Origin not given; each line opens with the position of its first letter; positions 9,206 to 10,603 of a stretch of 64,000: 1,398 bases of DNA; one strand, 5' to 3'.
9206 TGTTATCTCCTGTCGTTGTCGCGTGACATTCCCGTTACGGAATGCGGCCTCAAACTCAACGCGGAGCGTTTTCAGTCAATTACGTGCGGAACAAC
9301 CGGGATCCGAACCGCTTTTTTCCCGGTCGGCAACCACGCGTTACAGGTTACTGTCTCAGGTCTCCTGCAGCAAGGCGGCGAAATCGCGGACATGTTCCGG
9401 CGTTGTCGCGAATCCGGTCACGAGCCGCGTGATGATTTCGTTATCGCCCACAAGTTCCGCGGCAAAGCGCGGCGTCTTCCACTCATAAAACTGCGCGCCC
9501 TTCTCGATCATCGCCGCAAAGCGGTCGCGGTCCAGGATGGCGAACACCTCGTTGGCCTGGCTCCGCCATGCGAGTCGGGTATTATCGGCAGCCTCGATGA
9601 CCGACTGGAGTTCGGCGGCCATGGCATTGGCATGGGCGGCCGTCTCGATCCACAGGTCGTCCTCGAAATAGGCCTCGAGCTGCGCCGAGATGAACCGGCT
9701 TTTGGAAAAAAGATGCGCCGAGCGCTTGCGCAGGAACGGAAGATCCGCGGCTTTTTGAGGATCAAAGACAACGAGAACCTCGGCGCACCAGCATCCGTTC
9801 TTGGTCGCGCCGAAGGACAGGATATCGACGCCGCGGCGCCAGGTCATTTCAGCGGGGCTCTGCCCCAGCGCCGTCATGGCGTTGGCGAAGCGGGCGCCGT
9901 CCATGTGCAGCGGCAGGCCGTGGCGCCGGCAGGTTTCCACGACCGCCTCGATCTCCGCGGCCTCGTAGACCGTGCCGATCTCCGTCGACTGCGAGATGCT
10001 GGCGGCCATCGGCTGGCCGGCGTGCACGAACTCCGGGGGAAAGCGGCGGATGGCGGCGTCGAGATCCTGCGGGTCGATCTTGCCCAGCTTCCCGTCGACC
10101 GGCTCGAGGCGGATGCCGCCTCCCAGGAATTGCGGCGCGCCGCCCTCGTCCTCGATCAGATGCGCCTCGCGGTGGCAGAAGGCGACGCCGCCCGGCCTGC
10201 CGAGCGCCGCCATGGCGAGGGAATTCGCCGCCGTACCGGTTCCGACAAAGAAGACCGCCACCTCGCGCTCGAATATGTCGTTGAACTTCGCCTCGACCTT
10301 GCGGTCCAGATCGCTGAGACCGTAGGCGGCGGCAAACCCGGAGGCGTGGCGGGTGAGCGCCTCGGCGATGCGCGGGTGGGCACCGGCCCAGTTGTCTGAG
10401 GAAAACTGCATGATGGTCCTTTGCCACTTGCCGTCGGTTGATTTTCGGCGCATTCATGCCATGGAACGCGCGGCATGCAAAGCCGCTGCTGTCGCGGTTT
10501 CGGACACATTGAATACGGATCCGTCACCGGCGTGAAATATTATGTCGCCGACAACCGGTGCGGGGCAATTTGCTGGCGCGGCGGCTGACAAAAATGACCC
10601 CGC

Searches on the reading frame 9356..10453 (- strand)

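Call 39: search_protein_families(library=pfam, proteins=[window:9356-10453:-], max_evalue=0.001)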
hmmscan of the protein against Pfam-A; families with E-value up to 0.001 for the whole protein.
window:9356-10453:- (365 aa): 1 family
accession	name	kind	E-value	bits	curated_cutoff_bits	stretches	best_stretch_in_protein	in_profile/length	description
PF01212.27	Beta_elim_lyase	-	1.4e-46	159.6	27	1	16-307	1-285/288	Beta-eliminating lyase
